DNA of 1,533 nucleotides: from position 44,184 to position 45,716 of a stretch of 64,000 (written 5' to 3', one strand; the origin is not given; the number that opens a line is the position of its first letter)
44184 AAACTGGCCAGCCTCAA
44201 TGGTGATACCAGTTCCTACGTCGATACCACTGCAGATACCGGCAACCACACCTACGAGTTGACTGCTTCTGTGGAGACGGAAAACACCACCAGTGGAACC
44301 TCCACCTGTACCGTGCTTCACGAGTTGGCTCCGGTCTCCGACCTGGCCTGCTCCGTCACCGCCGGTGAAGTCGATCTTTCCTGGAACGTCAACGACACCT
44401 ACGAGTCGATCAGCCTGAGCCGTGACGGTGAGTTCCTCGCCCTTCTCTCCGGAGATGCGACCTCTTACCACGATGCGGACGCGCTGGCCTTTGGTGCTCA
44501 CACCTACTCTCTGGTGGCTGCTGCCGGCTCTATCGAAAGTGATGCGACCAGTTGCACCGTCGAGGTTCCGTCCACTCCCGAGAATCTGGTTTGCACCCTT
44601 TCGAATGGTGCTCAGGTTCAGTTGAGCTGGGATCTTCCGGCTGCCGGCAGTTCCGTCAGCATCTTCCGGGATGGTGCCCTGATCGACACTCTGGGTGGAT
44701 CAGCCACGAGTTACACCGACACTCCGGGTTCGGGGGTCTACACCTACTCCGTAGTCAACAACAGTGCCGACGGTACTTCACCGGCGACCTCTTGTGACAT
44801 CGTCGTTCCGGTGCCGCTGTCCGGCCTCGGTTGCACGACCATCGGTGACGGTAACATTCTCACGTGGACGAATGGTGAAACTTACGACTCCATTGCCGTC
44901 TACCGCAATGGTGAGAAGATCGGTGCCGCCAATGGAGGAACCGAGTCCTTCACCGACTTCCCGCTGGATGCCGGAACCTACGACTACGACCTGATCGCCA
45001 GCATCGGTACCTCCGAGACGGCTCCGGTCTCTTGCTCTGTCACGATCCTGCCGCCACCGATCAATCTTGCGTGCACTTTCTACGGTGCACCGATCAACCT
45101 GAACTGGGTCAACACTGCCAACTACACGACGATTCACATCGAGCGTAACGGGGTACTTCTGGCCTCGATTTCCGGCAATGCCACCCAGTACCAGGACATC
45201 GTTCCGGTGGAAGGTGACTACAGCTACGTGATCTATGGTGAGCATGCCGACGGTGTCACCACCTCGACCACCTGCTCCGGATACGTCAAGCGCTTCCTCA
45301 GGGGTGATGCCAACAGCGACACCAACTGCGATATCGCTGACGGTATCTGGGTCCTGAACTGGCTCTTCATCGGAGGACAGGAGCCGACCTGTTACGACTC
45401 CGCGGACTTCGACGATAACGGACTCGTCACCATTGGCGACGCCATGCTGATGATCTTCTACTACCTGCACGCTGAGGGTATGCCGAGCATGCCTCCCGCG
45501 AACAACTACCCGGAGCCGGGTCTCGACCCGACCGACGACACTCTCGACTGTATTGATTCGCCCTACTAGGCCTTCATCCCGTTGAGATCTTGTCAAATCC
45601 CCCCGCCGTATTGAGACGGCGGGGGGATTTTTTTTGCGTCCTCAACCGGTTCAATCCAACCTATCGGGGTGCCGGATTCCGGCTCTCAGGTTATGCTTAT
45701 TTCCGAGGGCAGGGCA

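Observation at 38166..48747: Giant adhesin locus with embedded orphan regulators: Cys-rich tetraspan membrane protein, 2199 aa FG-GAP/19xIg protein, sigma-region-4-only zinc-finger protein, and a second module-bearing secreted protein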

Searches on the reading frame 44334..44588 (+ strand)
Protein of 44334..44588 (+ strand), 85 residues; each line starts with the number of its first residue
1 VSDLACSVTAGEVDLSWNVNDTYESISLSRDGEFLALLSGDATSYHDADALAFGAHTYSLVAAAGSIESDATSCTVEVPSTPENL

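Call 36: search_solved_structures(query=A2, max_evalue=1, show_alignments=1)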
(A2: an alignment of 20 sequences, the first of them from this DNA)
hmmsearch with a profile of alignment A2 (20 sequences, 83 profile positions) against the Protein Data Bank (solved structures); distinct sequences matched with E-value up to 1: 36.
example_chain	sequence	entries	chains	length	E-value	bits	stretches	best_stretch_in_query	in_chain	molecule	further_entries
2ymu_A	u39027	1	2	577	1.1e-10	44.4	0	28-43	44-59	WD-40 REPEAT PROTEIN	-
7bid_A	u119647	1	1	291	1.1e-09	41.2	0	28-45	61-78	v31WRAP-T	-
7bif_A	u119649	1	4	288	1.4e-09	40.8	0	28-45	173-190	v22WRAP-T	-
7bie_A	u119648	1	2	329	2.8e-09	39.9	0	28-45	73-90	nvWRAP-T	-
7big_A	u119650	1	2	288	1e-07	34.8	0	28-45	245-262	v13WRAP-T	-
6r60_A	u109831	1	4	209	5.5e-05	26.1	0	28-43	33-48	WD-40 repeat protein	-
2w1n_A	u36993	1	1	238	9.9e-05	25.3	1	6-68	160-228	O-GLCNACASE NAGJ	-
3mpc_A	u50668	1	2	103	0.00044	23.2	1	7-75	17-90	Fn3-like protein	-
6r5y_A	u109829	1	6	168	0.00047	23.1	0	28-43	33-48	WD-40 repeat protein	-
9isp_A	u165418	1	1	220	0.00051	23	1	23-71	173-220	Protease PrtH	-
2z8r_A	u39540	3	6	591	0.0016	21.4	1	8-66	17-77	YesW protein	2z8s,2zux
4m6a_A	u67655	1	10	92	0.0052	19.8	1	3-74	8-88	Tencon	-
3tes_A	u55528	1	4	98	0.0058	19.6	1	3-74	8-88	Tencon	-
6r5z_A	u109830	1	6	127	0.0071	19.3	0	28-43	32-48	9-bladed beta-propeller formed by three 3-bladed fragments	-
7f7r_A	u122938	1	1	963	0.0098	18.9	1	11-68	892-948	GH31 alpha-N-acetylgalactosaminidase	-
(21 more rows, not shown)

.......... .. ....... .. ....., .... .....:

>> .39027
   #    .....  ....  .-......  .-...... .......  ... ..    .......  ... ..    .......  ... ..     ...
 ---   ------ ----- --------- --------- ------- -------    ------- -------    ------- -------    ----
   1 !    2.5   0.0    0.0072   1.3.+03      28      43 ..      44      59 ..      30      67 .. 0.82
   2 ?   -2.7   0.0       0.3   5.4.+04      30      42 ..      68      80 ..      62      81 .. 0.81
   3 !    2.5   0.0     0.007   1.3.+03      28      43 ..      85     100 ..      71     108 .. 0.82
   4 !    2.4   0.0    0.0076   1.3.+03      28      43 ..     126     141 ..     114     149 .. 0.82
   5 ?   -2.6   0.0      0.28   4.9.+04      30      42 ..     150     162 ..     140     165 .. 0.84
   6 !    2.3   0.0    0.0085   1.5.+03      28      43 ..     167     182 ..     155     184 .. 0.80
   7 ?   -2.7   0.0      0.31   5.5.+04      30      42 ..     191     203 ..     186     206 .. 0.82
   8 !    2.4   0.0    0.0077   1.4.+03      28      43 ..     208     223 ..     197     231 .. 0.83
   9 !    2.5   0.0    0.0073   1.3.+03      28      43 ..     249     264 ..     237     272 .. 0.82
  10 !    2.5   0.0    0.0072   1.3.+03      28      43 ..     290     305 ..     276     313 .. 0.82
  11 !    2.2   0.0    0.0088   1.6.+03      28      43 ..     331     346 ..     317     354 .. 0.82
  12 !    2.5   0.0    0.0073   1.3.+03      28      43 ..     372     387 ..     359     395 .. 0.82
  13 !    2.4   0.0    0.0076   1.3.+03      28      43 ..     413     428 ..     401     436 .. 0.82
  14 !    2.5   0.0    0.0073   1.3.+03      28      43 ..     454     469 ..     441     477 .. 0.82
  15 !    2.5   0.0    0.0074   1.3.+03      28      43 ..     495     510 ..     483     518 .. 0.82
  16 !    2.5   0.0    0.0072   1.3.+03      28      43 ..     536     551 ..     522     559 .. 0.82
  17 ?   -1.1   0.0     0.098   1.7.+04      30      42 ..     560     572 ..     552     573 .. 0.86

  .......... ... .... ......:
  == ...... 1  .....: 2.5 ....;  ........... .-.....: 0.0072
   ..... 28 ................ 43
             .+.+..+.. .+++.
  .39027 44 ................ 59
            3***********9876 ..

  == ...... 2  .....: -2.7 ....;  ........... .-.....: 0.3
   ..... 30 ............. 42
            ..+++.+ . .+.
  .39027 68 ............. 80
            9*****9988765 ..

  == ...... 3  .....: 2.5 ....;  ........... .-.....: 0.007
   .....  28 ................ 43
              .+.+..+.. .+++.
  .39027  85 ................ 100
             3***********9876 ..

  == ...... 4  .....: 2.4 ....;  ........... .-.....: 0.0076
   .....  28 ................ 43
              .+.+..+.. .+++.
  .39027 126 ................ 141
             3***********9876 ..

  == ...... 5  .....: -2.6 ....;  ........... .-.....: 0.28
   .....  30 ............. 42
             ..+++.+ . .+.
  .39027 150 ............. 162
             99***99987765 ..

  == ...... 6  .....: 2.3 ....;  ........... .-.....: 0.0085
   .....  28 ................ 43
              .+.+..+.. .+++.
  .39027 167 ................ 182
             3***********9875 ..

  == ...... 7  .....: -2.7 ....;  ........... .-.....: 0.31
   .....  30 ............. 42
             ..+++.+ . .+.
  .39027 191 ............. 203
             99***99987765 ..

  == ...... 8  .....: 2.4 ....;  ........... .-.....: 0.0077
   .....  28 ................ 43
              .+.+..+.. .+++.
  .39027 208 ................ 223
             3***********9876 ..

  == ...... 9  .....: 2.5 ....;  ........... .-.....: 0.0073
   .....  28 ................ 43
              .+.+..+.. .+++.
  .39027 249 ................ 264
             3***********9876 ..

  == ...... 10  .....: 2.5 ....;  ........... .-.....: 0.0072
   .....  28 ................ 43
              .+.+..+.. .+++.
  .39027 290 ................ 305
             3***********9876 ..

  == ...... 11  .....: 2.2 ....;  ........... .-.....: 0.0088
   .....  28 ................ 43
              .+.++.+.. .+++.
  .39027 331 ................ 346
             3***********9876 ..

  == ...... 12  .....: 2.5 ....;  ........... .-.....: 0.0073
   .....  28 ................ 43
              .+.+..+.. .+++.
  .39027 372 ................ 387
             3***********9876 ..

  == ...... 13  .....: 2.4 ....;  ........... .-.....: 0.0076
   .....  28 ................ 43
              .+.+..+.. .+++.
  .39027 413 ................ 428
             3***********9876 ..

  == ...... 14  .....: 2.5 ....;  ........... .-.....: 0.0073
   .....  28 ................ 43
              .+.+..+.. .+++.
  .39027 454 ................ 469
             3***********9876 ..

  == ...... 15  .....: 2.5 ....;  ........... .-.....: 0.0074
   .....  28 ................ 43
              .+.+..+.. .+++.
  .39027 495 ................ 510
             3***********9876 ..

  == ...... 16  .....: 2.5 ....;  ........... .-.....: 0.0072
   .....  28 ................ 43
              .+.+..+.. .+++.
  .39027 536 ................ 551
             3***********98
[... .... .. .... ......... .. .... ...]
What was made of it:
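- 40629..45299 (+): Array of 19 tandem ~83-aa FN3-like modules. Consensus: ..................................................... Call 36 (profile hits FN3-like 2w1n at 1e-4, 3mpc at 4e-4, Tencon at 5e-3).
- On Fibronectin type III: The profile of the 20 modules hits the FN3-like chains 2w1n (1e-4) and 3mpc (4e-4), and Tencon (5e-3) (call 36).
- Checked: Their profile hits the FN3-like chains 2w1n and 3mpc, and Tencon (call 36).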

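Call 37: search_protein_families(library=pfam, alignment_id=A2, max_evalue=1)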
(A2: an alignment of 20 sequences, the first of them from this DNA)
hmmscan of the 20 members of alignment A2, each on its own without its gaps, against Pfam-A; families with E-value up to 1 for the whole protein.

A. member 1, seq(85 aa): 1 family
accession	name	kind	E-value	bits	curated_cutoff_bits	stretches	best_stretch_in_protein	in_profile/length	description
PF14057.11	GGGtGRT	-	0.13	11.6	27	1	17-73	233-290/327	GGGtGRT protein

B. families by the number of members that match (of 20 scanned): 12 families
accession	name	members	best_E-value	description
PF18370.7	RGI_lyase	5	0.0045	Rhamnogalacturonan I lyases beta-sheet domain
PF06525.17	SoxE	1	0.001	Sulfocyanin (SoxE) domain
PF22820.2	TcaA_3rd_4th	1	0.014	TcaA protein 3rd/4th domain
PF17479.7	DUF3048_C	1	0.035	Protein of unknown function (DUF3048) C-terminal domain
PF16640.11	Big_3_5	1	0.06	Bacterial Ig-like domain (group 3)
PF03413.25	PepSY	1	0.072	Peptidase propeptide and YPEB domain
PF16967.11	TcfC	1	0.095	E-set like domain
PF11584.14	Toxin_ToxA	1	0.097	Proteinaceous host-selective toxin ToxA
PF03785.20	Peptidase_C25_C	1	0.11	Peptidase family C25, C terminal ig-like domain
PF14057.11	GGGtGRT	1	0.13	GGGtGRT protein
PF17963.7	Big_9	1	0.16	Bacterial Ig domain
PF02625.21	XdhC_CoxI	1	0.16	XdhC and CoxI family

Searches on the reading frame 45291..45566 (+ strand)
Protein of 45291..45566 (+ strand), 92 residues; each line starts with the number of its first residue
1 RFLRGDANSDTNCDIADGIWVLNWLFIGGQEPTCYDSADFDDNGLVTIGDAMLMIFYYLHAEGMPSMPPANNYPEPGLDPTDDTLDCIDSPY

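Call 38: search_protein_families(library=pfam, proteins=[window:45291-45566:+], max_evalue=1)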
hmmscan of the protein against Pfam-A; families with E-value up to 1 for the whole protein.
seq(92 aa): 1 family
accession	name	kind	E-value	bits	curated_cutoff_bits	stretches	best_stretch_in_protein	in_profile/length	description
PF00404.24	Dockerin_1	-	0.0055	17.3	22.9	2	38-62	2-26/57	Dockerin type I domain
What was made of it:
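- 45279..45566 (+): Dockerin-like C-terminal domain (CTD) of the giant protein. Call 38 (Dockerin_1 17.3 bits, below the cut-off of 22.9).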
